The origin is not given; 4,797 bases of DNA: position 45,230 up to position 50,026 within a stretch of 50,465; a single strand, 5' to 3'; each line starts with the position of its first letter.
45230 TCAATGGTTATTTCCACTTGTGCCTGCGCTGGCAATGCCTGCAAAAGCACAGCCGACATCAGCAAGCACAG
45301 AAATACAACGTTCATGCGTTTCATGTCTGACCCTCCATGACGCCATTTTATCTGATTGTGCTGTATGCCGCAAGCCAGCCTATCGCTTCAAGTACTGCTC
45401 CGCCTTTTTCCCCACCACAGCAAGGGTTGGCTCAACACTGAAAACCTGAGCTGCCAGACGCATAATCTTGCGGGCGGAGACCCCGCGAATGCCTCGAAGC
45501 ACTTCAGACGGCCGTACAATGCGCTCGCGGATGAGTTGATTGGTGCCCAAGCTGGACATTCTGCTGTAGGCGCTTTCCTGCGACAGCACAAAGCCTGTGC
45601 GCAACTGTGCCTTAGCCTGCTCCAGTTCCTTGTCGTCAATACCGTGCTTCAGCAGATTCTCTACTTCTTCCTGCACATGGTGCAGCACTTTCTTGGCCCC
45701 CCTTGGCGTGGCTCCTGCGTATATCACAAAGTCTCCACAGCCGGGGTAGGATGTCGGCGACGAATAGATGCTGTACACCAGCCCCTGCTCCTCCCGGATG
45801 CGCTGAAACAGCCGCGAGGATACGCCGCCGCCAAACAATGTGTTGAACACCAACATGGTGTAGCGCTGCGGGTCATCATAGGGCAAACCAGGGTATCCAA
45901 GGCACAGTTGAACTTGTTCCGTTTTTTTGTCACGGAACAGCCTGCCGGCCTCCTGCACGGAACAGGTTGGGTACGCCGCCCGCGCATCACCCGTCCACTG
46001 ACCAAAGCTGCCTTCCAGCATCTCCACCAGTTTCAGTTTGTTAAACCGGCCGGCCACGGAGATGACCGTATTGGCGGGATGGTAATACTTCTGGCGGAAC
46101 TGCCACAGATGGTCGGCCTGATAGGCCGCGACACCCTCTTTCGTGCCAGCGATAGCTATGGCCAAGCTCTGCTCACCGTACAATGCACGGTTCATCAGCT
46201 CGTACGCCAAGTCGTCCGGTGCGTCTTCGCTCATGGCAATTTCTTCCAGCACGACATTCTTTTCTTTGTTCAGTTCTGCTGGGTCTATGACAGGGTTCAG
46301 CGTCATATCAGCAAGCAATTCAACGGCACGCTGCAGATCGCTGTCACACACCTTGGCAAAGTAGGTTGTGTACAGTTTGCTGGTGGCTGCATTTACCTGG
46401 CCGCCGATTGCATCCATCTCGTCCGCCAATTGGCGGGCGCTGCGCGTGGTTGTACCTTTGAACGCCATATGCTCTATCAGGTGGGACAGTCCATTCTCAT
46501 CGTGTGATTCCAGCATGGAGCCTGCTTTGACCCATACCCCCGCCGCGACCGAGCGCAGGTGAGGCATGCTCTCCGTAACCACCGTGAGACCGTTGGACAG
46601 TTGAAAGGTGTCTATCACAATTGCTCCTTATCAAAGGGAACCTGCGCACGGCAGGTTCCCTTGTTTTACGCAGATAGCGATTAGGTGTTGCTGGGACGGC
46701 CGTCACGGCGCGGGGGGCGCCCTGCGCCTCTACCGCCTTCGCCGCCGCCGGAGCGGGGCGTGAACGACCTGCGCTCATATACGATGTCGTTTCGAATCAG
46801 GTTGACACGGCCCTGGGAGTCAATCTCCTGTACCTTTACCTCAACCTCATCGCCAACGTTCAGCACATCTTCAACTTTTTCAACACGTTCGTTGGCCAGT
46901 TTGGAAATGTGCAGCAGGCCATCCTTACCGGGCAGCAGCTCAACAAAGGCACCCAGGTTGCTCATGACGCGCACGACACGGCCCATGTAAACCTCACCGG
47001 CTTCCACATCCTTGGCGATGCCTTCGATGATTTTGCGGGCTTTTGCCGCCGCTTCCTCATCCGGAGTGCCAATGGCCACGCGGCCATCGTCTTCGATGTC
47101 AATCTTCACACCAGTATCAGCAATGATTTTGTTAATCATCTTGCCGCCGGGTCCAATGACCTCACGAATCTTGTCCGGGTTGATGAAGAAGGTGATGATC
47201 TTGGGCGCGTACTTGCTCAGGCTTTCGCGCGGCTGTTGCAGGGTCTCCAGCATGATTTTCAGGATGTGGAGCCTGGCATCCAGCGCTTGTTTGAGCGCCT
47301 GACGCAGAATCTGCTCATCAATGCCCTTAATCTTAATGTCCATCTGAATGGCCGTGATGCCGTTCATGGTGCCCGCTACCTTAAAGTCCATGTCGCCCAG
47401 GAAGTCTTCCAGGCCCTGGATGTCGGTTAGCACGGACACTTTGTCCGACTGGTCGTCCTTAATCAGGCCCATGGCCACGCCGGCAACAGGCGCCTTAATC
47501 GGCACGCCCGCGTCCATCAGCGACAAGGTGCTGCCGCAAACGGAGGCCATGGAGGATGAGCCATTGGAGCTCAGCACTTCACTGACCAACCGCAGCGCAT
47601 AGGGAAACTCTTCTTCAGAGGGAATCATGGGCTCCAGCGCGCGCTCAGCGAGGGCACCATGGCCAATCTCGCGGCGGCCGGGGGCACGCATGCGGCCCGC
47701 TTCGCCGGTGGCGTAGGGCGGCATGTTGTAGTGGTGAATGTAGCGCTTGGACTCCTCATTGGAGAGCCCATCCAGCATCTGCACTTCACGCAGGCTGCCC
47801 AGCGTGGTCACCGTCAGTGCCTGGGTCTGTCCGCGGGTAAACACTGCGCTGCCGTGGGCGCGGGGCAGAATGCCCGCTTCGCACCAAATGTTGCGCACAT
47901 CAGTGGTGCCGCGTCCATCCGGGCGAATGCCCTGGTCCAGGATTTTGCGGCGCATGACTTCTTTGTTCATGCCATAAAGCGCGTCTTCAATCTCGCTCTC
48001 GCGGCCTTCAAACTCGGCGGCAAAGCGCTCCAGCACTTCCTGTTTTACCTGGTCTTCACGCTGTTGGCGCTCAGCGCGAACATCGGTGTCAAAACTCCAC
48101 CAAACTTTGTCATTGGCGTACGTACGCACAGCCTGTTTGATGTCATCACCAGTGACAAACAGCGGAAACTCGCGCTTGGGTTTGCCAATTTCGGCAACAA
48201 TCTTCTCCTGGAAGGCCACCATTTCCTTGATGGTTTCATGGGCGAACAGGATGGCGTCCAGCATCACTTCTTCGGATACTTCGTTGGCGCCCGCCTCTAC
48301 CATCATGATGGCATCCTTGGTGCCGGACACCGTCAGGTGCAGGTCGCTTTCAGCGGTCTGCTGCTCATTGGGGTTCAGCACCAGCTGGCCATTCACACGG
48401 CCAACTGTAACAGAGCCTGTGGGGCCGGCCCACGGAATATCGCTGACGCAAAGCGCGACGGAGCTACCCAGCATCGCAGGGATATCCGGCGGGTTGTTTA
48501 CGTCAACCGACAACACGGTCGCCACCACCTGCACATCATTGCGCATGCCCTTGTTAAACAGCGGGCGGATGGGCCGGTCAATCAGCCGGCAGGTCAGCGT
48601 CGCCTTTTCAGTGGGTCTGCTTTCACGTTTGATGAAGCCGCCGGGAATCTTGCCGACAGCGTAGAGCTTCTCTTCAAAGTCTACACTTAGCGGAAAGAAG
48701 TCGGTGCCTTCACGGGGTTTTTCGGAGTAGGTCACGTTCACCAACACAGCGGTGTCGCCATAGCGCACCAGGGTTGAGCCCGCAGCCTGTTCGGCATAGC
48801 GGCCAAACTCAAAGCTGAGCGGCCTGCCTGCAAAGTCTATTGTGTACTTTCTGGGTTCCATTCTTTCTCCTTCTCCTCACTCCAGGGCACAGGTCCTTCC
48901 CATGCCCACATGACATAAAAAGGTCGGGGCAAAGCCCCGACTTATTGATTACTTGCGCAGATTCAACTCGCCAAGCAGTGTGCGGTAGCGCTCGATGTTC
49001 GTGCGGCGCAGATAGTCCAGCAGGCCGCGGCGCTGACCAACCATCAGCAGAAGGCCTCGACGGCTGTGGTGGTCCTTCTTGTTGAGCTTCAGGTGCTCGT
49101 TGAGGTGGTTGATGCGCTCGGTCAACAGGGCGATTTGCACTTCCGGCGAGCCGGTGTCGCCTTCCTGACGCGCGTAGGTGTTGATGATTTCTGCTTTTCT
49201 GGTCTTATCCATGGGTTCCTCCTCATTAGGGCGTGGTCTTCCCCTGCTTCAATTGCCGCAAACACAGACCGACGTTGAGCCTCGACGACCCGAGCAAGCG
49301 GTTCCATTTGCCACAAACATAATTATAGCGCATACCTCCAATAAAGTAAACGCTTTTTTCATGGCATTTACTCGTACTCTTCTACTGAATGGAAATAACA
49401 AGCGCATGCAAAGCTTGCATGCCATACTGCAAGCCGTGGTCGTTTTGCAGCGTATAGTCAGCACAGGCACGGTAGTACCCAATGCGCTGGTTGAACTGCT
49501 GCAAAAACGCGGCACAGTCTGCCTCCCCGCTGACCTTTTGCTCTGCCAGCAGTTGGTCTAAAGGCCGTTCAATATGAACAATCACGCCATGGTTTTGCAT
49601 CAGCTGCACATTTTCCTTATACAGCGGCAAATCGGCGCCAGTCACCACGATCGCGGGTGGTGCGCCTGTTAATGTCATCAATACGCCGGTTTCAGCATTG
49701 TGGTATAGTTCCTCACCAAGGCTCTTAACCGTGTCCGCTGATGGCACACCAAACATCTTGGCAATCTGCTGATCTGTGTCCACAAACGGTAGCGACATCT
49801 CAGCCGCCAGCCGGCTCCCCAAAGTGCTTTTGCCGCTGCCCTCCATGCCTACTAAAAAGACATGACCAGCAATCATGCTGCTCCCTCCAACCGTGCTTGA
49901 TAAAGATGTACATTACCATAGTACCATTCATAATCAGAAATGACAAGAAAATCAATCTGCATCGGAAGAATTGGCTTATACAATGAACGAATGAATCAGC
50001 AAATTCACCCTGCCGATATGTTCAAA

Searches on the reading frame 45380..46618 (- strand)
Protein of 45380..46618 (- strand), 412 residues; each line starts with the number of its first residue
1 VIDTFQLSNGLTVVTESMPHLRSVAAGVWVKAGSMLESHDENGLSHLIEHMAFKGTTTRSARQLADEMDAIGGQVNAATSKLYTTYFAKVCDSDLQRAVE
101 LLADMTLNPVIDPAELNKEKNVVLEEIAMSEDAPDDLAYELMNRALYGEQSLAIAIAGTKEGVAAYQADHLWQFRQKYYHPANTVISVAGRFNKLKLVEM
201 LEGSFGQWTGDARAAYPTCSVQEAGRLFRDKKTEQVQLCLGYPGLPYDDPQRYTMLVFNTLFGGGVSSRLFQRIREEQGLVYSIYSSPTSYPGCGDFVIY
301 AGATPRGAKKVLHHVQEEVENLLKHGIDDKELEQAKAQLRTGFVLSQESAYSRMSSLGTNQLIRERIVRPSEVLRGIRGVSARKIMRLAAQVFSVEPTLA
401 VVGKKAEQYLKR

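Call 8: search_protein_families(library=pfam, proteins=[window:45380-46618:-], max_evalue=0.0001)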
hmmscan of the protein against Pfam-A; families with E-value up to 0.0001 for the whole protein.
window:45380-46618:- (412 aa): 2 families
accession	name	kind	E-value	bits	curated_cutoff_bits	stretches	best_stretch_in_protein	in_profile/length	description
PF05193.26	Peptidase_M16_C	-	3.8e-43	147.9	23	1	167-339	3-181/181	Peptidase M16 inactive domain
PF00675.25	Peptidase_M16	-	4e-40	137.6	22.3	1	13-159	2-148/149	Insulinase (Peptidase family M16)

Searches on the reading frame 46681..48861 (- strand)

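Call 8: search_protein_families(library=pfam, proteins=[window:46681-48861:-], max_evalue=0.0001)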
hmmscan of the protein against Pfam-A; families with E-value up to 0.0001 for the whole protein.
window:46681-48861:- (726 aa): 6 families
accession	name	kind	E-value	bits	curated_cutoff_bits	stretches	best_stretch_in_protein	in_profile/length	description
PF01138.27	RNase_PH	-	6.8e-58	195.1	25.5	2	322-454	2-130/130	3' exoribonuclease family, domain 1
PF03725.20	RNase_PH_C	-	1.5e-24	86.2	20.8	2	147-209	2-66/67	3' exoribonuclease family, domain 2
PF00575.29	S1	-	1.6e-17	64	22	1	619-687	2-70/74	S1 RNA binding domain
PF03726.19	PNPase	-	1.1e-13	51.9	24.6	1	241-317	2-80/81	Polyribonucleotide nucleotidyltransferase, RNA binding domain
PF00013.35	KH_1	-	3.2e-10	40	21.5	1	556-612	2-64/66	KH domain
PF22675.2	KH-I_KHDC4-BBP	-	6.4e-05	23.2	30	0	565-602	8-45/76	KHDC4/BBP-like, KH-domain type I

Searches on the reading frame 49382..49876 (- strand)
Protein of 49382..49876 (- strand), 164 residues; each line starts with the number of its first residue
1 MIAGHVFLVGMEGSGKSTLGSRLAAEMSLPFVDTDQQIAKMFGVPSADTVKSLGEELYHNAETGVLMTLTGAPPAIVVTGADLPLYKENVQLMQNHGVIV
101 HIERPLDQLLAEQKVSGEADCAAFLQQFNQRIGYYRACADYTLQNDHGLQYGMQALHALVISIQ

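Call 28: search_protein_families(library=pfam, proteins=[window:49382-49876:-], max_evalue=0.001)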
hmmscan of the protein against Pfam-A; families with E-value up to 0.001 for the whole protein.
window:49382-49876:- (164 aa): 4 families
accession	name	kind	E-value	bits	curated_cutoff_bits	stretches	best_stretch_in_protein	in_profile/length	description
PF01202.28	SKI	-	1e-22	81.4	22.1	1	13-147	2-144/159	Shikimate kinase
PF13671.12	AAA_33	-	1.8e-06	28.8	27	1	6-98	2-97/143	AAA domain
PF13238.12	AAA_18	-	0.00034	21.5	29.4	1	6-51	1-44/128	AAA domain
PF01121.26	CoaE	-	0.00098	19.3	27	0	8-55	5-50/180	Dephospho-CoA kinase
